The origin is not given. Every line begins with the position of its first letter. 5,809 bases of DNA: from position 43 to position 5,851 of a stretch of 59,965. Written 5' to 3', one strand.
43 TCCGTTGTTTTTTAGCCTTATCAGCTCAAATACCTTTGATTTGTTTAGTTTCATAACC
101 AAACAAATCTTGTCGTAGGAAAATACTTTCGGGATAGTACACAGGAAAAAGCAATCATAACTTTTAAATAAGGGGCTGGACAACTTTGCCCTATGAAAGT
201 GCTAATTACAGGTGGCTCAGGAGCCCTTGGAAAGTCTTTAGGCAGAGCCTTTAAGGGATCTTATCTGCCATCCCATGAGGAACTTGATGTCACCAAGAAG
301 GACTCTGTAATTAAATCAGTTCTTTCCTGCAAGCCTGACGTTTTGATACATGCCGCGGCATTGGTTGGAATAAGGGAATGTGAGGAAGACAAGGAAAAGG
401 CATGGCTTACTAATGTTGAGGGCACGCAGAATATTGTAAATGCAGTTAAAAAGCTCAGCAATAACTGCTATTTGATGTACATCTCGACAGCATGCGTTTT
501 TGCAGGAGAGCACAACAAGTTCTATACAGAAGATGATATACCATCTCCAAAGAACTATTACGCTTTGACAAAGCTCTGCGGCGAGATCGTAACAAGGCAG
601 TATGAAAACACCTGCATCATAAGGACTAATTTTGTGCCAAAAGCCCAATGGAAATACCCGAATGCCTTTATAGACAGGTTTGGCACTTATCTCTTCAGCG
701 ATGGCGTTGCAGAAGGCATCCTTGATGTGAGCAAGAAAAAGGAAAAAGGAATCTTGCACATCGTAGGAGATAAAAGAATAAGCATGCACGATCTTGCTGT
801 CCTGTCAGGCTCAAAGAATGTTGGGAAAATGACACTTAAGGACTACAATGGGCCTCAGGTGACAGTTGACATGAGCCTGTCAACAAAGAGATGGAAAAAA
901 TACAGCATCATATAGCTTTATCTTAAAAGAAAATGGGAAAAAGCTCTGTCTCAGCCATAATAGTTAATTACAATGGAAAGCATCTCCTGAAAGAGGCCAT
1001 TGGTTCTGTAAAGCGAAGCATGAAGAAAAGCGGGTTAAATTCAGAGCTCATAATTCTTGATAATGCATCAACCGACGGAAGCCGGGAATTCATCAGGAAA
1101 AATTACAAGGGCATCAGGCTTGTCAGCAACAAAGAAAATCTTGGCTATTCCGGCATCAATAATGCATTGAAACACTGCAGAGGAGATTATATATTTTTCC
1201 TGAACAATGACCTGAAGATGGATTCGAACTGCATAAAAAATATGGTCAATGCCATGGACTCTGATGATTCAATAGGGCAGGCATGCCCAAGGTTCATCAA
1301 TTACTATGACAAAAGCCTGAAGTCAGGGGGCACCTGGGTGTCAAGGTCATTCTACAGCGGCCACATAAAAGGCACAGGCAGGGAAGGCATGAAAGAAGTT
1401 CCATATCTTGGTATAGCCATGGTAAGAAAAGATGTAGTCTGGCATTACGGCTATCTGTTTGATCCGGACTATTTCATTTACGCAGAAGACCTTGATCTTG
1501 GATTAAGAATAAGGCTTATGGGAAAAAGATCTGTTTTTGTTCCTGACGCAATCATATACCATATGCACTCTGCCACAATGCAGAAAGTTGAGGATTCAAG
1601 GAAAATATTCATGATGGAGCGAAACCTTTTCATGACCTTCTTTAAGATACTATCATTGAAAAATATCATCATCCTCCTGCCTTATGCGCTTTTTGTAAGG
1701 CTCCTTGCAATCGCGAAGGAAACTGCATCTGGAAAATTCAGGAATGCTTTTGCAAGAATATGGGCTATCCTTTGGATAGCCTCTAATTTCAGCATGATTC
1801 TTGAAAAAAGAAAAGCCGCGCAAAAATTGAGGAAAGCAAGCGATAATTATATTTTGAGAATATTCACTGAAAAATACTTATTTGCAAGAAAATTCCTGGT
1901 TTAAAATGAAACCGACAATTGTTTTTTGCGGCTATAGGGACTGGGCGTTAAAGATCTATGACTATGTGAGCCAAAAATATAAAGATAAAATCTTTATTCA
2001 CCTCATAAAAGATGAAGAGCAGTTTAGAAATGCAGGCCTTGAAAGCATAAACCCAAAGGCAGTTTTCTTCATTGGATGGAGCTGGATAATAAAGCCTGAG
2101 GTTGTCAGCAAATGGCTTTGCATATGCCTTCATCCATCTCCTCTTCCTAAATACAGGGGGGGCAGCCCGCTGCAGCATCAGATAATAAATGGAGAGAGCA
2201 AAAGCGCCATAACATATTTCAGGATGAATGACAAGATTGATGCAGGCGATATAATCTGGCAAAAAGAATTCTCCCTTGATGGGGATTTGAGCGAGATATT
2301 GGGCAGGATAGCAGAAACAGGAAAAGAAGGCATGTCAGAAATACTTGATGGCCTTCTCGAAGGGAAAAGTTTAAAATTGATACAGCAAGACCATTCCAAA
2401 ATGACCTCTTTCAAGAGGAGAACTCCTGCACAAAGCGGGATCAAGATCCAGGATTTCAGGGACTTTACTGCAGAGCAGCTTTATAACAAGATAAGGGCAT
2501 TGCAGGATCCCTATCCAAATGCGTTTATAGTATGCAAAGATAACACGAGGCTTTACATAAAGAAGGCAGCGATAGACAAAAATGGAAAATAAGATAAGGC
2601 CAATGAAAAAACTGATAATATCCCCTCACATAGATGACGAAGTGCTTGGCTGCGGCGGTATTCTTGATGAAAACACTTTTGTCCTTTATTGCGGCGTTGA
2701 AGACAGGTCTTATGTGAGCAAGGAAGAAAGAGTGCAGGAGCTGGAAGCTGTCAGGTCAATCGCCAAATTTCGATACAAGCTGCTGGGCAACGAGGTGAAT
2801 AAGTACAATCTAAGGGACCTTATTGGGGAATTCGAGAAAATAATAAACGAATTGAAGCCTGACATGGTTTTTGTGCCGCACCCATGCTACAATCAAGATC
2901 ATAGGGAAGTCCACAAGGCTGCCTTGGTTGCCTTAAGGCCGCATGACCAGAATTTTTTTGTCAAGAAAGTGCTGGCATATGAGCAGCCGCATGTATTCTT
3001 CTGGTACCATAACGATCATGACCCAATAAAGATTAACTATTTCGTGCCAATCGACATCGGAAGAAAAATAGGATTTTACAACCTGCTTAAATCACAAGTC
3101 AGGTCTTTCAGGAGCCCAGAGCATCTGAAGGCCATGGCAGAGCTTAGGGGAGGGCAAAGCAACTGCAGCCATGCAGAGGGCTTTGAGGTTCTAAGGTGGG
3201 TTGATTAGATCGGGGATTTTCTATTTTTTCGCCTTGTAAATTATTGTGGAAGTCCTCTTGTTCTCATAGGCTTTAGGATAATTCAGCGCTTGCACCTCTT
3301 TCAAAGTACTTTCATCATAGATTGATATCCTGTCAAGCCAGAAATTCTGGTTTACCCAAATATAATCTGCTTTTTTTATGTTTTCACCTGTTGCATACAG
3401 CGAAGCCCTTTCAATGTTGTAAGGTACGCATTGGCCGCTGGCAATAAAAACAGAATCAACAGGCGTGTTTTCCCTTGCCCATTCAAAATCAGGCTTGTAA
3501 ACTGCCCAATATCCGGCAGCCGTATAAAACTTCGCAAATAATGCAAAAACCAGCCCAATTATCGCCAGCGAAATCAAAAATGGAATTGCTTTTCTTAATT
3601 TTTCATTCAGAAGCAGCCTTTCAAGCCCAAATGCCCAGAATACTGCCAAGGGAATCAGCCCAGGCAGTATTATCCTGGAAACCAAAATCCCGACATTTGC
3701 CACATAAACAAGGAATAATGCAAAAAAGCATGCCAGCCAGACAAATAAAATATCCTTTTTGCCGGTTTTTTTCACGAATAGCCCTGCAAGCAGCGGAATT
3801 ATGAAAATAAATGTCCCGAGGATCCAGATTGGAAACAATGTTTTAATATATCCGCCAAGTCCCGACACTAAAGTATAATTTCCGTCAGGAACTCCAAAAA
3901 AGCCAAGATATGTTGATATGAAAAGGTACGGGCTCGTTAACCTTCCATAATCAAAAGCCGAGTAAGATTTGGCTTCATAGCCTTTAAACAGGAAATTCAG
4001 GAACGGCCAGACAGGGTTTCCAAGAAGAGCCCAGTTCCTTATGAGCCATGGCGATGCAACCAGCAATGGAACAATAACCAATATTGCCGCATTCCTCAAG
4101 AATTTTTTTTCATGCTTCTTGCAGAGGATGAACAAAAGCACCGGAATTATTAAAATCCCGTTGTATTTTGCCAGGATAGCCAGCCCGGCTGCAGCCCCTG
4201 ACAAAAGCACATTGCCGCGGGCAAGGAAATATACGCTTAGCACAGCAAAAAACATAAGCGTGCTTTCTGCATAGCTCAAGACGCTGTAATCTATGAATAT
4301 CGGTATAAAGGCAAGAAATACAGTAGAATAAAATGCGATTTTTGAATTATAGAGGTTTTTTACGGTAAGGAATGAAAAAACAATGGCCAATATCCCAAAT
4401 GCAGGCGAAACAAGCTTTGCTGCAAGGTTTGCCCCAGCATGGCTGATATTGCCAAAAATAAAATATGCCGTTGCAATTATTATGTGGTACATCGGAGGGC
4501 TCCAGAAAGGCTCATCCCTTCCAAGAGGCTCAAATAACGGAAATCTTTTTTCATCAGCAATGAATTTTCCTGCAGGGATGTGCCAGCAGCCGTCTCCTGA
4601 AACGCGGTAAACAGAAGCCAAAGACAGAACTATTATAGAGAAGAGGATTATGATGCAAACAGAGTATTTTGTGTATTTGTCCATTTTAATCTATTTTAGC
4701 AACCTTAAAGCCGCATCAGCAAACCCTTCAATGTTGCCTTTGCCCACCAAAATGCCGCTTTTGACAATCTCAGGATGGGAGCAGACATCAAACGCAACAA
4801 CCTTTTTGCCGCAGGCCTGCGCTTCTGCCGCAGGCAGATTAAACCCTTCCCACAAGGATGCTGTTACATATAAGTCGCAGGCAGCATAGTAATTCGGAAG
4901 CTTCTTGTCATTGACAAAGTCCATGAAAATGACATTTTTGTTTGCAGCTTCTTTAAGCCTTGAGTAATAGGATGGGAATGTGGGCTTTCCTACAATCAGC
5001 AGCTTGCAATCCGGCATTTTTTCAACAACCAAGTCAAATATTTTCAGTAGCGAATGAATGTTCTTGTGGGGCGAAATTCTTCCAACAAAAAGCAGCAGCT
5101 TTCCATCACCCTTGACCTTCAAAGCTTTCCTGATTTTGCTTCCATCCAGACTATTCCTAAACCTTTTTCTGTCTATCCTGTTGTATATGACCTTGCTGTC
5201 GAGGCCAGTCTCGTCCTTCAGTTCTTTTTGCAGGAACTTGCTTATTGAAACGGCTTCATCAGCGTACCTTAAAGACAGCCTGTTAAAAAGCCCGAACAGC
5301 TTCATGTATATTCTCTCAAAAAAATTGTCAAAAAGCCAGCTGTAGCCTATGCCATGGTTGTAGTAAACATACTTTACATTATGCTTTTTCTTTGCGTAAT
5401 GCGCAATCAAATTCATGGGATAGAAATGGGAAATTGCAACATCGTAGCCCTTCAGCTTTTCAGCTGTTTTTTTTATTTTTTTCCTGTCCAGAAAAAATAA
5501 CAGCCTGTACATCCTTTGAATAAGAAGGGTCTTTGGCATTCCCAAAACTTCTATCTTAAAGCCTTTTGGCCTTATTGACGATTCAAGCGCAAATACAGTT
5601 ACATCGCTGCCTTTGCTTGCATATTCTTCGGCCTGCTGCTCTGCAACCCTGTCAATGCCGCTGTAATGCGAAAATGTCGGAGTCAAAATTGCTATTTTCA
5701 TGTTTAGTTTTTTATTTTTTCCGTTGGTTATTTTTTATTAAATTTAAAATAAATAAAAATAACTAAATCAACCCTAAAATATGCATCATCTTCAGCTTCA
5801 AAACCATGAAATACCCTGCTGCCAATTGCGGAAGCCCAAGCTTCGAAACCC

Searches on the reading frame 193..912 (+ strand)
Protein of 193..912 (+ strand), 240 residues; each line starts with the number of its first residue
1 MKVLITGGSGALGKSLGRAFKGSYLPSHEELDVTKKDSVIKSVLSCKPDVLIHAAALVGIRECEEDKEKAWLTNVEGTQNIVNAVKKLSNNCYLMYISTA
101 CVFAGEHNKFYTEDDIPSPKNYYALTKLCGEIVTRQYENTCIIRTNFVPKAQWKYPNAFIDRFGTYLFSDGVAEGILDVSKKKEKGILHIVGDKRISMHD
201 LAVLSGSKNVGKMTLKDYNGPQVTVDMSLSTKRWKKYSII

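Call 11: search_protein_families(library=pfam, proteins=[window:193-912:+], max_evalue=0.001)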
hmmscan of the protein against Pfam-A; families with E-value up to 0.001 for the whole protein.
window:193-912:+ (240 aa): 6 families
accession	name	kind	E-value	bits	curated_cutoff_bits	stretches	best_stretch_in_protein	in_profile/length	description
PF04321.23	RmlD_sub_bind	-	2e-34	119.4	27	1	1-151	1-154/287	RmlD substrate binding domain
PF01370.27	Epimerase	-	8.8e-20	71.6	20.9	1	3-140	1-159/240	NAD dependent epimerase/dehydratase family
PF16363.11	GDP_Man_Dehyd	-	1.9e-13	51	27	1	30-140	58-170/332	GDP-mannose 4,6 dehydratase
PF07993.18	NAD_binding_4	-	2.4e-11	43.7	20.1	1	46-186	87-244/258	Male sterility protein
PF02719.21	Polysacc_synt_2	-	8.5e-09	35.4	20.2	1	32-137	62-152/293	Polysaccharide biosynthesis protein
PF01073.25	3Beta_HSD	-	1.3e-05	24.9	22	1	30-109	51-128/280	3-beta hydroxysteroid dehydrogenase/isomerase family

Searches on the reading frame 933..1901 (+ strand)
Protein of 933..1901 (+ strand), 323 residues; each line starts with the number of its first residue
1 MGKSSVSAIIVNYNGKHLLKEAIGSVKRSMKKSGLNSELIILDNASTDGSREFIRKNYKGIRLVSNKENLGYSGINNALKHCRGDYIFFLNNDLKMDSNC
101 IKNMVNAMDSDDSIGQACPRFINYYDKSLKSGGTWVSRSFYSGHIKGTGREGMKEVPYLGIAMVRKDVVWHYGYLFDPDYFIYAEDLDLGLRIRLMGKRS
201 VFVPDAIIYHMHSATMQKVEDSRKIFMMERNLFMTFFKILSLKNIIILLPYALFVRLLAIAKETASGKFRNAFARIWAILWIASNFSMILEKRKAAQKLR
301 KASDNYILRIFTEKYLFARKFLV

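Call 11: search_protein_families(library=pfam, proteins=[window:933-1901:+], max_evalue=0.001)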
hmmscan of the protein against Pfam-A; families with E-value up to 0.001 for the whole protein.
window:933-1901:+ (323 aa): 3 families
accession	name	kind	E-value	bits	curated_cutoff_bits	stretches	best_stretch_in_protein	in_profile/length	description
PF00535.33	Glycos_transf_2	-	4.9e-24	85.6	23.3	1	7-142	1-139/168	Glycosyl transferase family 2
PF13641.12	Glyco_tranf_2_3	-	5.3e-12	46.7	27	1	6-220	3-221/230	Glycosyltransferase like family 2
PF13632.12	Glyco_trans_2_3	-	1.9e-05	25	27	1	86-224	1-137/198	Glycosyl transferase family group 2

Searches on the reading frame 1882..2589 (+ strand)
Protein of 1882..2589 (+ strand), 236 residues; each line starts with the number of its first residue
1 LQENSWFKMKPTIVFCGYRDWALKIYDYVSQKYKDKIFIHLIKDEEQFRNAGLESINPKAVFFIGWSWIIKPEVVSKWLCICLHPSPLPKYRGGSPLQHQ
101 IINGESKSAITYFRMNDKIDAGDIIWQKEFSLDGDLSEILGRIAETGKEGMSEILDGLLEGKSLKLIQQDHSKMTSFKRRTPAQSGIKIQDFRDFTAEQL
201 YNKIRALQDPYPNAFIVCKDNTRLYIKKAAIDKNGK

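Call 11: search_protein_families(library=pfam, proteins=[window:1882-2589:+], max_evalue=0.001)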
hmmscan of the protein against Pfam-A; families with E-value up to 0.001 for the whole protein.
window:1882-2589:+ (236 aa): 2 families
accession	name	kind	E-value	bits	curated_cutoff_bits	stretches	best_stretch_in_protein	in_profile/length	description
PF00551.24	Formyl_trans_N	-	1.1e-14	55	26.1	1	52-153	74-179/181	Formyl transferase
PF02911.23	Formyl_trans_C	-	7.2e-06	26.5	21.1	1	194-233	12-49/100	Formyl transferase, C-terminal domain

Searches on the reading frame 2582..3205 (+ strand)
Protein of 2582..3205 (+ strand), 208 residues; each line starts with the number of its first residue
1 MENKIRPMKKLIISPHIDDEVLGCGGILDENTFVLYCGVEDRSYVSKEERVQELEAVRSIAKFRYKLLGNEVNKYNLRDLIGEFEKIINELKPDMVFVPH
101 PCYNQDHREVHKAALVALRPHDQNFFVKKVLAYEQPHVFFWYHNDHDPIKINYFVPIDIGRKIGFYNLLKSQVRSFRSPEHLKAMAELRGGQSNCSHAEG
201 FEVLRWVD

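Call 11: search_protein_families(library=pfam, proteins=[window:2582-3205:+], max_evalue=0.001)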
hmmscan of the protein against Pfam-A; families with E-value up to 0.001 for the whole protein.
window:2582-3205:+ (208 aa): 1 family
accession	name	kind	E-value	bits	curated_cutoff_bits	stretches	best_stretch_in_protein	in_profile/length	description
PF02585.22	PIG-L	-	8.8e-11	42.8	28.2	1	11-117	1-128/129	GlcNAc-PI de-N-acetylase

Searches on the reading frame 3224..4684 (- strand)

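Call 11: search_protein_families(library=pfam, proteins=[window:3224-4684:-], max_evalue=0.001)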
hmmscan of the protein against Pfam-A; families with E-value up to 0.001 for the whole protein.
window:3224-4684:- (487 aa): 2 families
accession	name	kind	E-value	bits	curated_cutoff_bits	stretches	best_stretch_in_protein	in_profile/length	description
PF13231.12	PMT_2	-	4e-13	50.3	26.1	1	63-215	3-159/160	Dolichyl-phosphate-mannose-protein mannosyltransferase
PF02366.24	PMT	-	1.3e-05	25.3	22.7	1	85-231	81-236/245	Dolichyl-phosphate-mannose-protein mannosyltransferase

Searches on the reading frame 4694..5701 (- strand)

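Call 11: search_protein_families(library=pfam, proteins=[window:4694-5701:-], max_evalue=0.001)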
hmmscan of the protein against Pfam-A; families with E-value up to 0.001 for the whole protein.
window:4694-5701:- (336 aa): 5 families
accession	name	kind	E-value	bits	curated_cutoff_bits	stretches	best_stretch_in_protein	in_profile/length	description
PF00534.26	Glycos_transf_1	-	1.2e-32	113.2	26.4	1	189-336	4-157/172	Glycosyl transferases group 1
PF13692.12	Glyco_trans_1_4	-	4.3e-31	108.5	27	1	201-336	2-141/142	Glycosyl transferases group 1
PF13439.12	Glyco_transf_4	-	4.3e-17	63.1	28.5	1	14-180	2-170/170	Glycosyltransferase Family 4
PF13579.12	Glyco_trans_4_4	-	1.4e-08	35.7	29.7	1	14-167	1-147/158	Glycosyl transferase 4-like domain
PF20706.3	GT4-conflict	-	0.00014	21.4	26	1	195-298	193-305/385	Family 4 Glycosyltransferase in conflict systems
